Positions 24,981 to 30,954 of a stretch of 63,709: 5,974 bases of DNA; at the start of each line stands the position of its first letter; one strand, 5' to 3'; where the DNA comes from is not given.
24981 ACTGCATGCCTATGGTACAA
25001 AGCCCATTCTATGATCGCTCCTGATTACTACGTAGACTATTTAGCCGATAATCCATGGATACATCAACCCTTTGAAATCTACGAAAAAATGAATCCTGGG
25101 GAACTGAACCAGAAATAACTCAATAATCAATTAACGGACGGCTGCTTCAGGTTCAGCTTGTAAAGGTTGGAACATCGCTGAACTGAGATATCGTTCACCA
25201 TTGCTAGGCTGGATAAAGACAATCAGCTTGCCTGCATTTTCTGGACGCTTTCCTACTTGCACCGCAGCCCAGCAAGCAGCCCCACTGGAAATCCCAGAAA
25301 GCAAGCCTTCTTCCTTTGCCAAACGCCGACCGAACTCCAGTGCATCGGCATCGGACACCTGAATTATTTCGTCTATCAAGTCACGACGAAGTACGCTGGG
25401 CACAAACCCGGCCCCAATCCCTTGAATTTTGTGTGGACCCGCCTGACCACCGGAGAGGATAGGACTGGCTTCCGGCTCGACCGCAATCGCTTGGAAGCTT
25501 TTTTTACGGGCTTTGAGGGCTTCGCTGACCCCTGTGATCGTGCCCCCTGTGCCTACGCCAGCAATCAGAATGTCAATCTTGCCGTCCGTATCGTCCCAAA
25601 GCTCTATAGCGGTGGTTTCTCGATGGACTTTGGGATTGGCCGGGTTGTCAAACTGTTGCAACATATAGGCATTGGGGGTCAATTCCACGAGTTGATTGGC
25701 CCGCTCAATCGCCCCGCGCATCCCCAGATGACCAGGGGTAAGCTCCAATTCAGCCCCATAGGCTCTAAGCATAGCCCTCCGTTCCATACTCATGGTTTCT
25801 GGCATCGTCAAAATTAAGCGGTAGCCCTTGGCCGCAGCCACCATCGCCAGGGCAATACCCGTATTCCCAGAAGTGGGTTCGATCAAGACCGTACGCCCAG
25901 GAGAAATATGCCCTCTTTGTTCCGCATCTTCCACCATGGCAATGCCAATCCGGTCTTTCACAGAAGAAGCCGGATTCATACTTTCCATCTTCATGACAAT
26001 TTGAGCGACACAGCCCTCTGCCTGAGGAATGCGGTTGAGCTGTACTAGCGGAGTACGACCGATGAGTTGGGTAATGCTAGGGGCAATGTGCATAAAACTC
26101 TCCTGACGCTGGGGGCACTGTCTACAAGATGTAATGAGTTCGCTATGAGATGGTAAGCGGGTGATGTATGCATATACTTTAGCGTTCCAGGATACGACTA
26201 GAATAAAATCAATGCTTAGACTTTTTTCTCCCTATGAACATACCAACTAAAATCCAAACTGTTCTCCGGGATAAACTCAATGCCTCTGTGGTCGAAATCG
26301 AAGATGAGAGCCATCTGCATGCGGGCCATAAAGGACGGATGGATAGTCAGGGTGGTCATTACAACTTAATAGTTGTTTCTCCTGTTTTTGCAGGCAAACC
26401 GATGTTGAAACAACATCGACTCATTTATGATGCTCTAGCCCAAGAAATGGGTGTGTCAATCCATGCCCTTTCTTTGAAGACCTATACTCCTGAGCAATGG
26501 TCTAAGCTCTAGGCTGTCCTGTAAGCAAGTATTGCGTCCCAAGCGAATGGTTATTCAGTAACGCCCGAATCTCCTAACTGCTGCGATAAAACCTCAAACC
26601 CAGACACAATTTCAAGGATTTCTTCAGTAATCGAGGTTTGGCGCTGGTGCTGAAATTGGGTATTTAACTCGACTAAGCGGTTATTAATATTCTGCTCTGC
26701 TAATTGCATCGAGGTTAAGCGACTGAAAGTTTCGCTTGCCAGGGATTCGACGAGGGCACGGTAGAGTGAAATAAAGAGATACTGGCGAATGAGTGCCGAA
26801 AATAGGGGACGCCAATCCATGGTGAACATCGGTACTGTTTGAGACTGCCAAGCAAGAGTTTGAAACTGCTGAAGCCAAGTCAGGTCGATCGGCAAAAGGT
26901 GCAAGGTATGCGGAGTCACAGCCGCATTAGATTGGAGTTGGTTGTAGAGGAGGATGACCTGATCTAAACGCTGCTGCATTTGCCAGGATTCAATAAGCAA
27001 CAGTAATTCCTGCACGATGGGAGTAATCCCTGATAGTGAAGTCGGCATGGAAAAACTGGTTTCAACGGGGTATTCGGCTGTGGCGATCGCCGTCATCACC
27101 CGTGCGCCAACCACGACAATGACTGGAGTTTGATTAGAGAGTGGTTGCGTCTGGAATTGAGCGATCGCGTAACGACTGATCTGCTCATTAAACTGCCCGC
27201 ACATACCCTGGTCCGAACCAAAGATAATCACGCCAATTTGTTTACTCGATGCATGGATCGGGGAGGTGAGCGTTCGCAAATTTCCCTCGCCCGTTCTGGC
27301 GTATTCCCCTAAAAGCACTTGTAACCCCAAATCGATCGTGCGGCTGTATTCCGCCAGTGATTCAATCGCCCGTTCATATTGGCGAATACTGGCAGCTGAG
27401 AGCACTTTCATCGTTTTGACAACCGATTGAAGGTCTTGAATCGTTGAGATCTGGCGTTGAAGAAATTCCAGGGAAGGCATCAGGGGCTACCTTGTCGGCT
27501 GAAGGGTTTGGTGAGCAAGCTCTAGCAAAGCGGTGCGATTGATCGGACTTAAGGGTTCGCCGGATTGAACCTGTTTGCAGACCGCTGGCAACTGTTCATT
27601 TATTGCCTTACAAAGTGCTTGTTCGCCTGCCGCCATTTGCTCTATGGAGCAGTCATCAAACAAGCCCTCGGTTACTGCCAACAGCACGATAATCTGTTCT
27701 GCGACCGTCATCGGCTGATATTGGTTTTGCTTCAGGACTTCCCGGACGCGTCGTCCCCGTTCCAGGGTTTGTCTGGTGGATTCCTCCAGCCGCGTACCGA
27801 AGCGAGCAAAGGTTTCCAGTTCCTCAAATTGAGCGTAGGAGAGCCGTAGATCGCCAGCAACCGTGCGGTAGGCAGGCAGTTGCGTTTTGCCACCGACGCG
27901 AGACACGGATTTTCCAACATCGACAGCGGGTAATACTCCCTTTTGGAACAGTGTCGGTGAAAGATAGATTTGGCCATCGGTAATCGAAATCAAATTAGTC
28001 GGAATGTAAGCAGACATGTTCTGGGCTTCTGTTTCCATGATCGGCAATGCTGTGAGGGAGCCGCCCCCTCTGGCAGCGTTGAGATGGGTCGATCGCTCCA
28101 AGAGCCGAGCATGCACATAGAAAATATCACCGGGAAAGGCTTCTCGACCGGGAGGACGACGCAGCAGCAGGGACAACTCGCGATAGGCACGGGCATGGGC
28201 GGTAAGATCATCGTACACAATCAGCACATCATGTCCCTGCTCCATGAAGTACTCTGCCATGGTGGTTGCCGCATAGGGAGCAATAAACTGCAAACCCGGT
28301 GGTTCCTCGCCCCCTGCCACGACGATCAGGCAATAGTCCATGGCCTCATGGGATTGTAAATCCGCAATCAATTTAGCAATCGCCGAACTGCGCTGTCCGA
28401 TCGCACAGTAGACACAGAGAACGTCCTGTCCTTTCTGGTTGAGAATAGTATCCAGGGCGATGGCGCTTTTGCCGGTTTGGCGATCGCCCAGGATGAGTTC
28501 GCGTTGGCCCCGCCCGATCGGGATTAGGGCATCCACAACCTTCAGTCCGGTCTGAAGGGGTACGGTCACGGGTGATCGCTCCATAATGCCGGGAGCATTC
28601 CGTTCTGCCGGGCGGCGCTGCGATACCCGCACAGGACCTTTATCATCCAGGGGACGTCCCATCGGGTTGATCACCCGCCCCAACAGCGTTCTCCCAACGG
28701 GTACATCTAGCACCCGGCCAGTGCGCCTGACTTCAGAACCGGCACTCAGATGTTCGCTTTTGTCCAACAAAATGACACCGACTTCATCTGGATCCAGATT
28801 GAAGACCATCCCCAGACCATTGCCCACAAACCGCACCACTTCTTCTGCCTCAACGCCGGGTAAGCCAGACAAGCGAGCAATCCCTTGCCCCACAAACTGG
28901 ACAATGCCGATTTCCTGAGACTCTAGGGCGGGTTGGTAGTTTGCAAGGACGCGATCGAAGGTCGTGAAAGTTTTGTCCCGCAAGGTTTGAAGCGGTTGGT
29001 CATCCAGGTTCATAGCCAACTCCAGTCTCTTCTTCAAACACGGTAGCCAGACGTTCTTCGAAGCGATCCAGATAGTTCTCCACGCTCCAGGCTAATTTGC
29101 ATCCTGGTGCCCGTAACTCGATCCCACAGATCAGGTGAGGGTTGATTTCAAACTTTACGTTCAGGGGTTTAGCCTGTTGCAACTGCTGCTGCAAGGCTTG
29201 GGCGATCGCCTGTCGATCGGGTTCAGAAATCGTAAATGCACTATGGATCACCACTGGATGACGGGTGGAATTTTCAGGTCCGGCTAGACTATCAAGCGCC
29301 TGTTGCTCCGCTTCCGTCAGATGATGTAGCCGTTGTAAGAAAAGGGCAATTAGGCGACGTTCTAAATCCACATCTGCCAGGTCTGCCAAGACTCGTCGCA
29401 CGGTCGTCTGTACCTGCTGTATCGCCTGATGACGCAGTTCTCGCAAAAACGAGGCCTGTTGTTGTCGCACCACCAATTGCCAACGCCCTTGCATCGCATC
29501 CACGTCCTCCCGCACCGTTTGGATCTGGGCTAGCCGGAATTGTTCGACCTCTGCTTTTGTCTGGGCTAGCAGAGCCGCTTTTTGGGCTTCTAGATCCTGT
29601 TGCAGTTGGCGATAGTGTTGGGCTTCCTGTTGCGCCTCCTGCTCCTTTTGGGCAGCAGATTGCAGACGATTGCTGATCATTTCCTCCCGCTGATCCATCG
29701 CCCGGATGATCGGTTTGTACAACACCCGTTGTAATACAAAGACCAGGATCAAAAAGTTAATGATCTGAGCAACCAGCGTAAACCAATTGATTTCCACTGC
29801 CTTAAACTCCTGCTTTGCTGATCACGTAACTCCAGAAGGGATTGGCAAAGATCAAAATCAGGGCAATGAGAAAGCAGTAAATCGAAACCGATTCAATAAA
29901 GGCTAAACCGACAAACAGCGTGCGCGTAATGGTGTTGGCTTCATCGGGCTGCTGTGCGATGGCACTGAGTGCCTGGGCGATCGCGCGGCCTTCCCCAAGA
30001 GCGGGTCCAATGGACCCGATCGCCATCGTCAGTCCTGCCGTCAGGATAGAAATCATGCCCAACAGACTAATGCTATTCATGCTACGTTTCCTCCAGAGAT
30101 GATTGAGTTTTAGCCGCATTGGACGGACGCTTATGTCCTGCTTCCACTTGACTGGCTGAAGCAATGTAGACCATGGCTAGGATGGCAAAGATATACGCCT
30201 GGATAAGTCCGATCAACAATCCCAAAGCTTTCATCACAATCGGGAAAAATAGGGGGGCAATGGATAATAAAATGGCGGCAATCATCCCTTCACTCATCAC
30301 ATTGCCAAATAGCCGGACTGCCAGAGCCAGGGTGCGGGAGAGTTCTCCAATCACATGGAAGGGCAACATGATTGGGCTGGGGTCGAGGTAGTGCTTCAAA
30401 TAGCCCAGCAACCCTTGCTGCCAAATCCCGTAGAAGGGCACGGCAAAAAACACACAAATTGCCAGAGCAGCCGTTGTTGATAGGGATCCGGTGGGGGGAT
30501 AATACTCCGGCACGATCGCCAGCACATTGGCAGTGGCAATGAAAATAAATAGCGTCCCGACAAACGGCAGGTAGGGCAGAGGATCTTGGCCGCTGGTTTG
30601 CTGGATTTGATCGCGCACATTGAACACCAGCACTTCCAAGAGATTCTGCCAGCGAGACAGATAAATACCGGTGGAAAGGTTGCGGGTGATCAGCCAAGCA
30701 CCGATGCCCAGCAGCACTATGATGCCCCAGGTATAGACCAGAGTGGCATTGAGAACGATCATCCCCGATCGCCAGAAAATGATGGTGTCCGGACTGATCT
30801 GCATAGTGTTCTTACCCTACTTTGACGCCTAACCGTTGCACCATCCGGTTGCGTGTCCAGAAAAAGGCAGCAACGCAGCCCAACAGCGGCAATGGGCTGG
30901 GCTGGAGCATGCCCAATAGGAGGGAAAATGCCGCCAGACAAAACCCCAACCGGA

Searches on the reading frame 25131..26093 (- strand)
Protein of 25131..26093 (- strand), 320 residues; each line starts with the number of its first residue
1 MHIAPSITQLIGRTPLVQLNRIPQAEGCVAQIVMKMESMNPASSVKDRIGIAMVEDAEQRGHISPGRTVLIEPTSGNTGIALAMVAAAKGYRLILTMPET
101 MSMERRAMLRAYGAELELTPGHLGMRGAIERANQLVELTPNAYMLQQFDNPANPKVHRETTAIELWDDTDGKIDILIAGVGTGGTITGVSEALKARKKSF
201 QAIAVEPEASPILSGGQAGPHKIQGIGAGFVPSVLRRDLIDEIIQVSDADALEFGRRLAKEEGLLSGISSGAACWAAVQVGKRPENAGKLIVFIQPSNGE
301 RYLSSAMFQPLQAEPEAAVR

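Call 36: search_protein_families(library=pfam, proteins=[window:25131-26093:-], max_evalue=0.001)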
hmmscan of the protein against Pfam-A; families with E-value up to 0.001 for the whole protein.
window:25131-26093:- (320 aa): 1 family
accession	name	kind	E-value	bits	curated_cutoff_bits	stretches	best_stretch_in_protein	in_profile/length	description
PF00291.31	PALP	-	5e-71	239.9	35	1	7-294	1-292/295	Pyridoxal-phosphate dependent enzyme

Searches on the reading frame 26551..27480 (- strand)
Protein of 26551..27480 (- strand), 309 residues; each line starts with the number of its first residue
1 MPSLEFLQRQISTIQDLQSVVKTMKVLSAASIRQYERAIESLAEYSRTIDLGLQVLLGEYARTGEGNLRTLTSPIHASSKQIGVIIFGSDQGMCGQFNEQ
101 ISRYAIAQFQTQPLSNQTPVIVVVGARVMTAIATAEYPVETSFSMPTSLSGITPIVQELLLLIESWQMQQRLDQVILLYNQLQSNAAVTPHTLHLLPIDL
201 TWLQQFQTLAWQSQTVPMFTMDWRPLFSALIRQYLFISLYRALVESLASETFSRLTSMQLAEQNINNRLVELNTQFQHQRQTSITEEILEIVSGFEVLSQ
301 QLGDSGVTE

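Call 36: search_protein_families(library=pfam, proteins=[window:26551-27480:-], max_evalue=0.001)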
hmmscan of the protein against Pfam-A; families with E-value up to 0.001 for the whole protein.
window:26551-27480:- (309 aa): 1 family
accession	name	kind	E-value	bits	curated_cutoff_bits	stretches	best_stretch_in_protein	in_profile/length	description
PF00231.24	ATP-synt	-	2.9e-58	198.3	39.9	1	4-298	2-285/285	ATP synthase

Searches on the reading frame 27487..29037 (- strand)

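Call 36: search_protein_families(library=pfam, proteins=[window:27487-29037:-], max_evalue=0.001)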
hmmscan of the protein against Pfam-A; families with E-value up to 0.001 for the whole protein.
window:27487-29037:- (516 aa): 4 families
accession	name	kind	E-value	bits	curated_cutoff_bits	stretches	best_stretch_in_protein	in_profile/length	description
PF00006.31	ATP-synt_ab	-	4.7e-81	271.9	29.5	1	164-379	1-213/213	ATP synthase alpha/beta family, nucleotide-binding domain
PF00306.32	ATP-synt_ab_C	-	2e-37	128.8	27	1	386-509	1-124/126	ATP synthase alpha/beta chain, C terminal domain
PF02874.29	ATP-synt_ab_N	-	7.4e-09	36.4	20.9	1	40-107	2-69/69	ATP synthase alpha/beta family, beta-barrel domain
PF01614.24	IclR_C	-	0.00056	20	24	0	376-446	51-118/174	Bacterial transcriptional regulator IclR C-terminal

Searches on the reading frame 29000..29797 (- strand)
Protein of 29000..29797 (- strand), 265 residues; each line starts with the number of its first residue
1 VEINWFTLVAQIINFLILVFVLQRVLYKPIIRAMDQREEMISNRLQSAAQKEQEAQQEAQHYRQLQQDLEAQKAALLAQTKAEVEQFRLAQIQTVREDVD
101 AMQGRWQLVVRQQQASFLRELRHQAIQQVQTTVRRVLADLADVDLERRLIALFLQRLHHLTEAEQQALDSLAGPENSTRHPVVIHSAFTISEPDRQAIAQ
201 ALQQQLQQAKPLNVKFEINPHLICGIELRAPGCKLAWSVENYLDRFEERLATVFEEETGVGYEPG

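Call 36: search_protein_families(library=pfam, proteins=[window:29000-29797:-], max_evalue=0.001)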
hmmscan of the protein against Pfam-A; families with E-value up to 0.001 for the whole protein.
window:29000-29797:- (265 aa): 2 families
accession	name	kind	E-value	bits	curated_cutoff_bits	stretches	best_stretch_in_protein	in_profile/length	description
PF00430.23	ATP-synt_B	-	7.2e-15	55.7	28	1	7-137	1-131/132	ATP synthase B/B' CF(0)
PF00213.23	OSCP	-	9.4e-07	29.5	22.3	1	130-250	54-172/172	ATP synthase delta (OSCP) subunit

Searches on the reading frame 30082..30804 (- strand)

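Call 36: search_protein_families(library=pfam, proteins=[window:30082-30804:-], max_evalue=0.001)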
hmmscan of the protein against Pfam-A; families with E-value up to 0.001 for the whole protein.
window:30082-30804:- (240 aa): 1 family
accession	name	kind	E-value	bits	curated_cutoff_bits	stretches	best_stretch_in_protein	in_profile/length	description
PF00119.25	ATP-synt_A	-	1.1e-44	153.4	33.9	1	23-214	2-216/217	ATP synthase A chain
